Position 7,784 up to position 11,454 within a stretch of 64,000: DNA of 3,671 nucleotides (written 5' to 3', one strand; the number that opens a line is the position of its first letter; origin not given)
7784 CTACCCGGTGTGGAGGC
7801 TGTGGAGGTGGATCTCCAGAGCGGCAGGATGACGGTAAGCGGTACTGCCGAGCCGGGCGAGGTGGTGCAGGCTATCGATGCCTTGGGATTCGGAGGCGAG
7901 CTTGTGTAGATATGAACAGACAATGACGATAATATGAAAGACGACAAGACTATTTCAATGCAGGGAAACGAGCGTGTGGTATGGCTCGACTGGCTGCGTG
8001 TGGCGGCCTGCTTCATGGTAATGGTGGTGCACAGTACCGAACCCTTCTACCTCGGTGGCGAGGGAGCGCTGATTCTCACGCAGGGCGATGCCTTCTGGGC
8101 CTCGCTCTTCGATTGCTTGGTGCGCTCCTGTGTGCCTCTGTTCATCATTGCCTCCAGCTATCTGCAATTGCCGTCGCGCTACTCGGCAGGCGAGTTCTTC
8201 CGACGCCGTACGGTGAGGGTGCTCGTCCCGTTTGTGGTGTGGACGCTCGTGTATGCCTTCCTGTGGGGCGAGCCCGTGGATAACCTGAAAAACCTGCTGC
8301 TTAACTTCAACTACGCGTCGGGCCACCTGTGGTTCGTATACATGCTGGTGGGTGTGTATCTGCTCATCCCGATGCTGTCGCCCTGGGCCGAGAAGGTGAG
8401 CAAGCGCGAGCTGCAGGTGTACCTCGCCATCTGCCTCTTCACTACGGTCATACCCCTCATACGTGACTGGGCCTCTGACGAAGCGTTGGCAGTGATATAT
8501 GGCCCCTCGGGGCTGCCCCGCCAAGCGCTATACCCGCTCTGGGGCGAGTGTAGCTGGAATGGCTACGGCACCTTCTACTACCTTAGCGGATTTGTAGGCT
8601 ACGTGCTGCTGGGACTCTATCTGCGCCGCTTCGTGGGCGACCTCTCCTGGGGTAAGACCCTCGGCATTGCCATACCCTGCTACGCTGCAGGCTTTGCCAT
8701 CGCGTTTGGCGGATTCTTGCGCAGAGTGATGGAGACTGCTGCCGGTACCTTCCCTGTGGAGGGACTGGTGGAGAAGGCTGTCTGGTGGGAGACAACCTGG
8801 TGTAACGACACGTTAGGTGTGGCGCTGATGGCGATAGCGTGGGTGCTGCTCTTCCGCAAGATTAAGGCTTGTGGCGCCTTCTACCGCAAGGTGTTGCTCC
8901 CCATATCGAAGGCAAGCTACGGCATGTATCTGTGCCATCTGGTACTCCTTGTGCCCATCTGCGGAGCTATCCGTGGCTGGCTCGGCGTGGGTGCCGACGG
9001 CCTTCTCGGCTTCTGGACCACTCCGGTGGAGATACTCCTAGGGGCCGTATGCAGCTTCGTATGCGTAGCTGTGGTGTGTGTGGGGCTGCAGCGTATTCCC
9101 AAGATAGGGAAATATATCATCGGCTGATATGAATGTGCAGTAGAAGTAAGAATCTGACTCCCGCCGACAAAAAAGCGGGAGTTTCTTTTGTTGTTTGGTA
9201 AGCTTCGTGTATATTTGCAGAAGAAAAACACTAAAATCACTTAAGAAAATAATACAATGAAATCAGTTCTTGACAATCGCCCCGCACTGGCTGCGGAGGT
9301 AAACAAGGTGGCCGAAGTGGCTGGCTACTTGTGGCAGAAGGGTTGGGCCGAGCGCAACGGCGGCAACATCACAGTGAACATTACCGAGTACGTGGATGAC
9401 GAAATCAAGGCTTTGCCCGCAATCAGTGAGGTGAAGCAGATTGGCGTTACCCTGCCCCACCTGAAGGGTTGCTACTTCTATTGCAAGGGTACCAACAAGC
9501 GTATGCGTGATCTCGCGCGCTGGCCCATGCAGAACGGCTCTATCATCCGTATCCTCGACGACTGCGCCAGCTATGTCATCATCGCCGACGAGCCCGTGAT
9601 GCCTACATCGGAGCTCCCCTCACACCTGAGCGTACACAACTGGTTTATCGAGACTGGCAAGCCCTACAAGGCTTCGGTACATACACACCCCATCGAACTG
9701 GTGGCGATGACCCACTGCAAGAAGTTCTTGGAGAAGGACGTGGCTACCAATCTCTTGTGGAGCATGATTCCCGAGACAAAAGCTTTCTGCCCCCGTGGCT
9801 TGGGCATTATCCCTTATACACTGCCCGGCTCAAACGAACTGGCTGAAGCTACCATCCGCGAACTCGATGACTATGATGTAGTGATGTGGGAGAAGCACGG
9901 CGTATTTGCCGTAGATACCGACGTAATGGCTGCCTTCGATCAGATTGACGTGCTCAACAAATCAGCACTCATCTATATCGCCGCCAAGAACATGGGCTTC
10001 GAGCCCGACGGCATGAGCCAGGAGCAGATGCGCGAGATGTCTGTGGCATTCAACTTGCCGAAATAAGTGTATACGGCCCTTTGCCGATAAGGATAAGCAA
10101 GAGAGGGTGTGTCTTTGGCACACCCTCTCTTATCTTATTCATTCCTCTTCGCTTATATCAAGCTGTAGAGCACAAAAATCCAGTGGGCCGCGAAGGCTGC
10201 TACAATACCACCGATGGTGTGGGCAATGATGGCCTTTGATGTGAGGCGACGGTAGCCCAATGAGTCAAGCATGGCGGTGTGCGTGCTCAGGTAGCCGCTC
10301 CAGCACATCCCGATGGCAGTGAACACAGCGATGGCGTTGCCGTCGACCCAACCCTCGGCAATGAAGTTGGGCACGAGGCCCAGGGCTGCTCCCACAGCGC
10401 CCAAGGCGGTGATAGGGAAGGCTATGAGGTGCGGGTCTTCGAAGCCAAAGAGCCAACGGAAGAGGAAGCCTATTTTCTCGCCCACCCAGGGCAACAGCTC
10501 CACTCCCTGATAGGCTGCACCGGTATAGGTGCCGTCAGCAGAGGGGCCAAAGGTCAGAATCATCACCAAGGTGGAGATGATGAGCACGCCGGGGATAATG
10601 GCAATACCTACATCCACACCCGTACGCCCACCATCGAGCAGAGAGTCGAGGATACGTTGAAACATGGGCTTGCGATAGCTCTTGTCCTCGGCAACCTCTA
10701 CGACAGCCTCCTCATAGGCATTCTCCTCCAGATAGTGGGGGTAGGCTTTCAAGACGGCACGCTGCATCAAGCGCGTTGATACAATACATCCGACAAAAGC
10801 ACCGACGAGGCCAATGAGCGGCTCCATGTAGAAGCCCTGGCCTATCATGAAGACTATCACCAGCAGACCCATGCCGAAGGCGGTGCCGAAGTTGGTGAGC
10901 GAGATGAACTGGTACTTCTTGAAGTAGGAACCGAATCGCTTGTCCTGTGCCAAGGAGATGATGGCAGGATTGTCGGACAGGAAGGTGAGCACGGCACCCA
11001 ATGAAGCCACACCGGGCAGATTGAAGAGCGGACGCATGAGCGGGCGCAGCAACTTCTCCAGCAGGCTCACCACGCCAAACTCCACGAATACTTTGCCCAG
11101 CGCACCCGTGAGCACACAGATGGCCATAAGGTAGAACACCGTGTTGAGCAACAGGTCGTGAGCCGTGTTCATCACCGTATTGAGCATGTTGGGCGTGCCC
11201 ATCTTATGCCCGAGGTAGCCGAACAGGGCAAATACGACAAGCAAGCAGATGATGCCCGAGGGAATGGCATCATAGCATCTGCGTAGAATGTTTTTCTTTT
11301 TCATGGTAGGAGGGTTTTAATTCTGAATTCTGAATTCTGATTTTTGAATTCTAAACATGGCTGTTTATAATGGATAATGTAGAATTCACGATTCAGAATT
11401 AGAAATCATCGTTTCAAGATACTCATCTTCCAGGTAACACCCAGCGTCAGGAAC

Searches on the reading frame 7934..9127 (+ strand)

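Call 7: search_protein_families(library=pfam, proteins=[window:7934-9127:+])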
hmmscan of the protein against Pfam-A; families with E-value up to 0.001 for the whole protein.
window:7934-9127:+ (397 aa): 1 family
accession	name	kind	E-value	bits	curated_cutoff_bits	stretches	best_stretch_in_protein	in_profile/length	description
PF01757.29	Acyl_transf_3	-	9e-34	117.4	31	1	16-381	2-324/326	Acyltransferase domain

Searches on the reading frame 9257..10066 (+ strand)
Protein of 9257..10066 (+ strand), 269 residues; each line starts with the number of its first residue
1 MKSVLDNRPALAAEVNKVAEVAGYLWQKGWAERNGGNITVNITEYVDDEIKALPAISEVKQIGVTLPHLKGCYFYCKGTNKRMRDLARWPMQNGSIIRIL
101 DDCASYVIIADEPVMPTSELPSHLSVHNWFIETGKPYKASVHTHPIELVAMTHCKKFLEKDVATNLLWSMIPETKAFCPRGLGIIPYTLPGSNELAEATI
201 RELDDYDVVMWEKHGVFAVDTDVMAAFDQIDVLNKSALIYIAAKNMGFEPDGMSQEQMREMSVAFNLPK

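Call 7: search_protein_families(library=pfam, proteins=[window:9257-10066:+])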
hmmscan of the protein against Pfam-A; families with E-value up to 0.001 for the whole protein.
window:9257-10066:+ (269 aa): 1 family
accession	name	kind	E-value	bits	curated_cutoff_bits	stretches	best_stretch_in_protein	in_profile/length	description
PF00596.27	Aldolase_II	-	8.1e-22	78.4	22.2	1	17-240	2-182/183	Class II Aldolase and Adducin N-terminal domain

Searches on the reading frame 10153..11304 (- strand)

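Call 7: search_protein_families(library=pfam, proteins=[window:10153-11304:-])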
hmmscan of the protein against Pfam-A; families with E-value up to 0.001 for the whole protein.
window:10153-11304:- (383 aa): 1 family
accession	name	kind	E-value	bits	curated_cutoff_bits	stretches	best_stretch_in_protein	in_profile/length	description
PF07670.19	Gate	-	4e-11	43.7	29.6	1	59-156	4-103/104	Nucleoside recognition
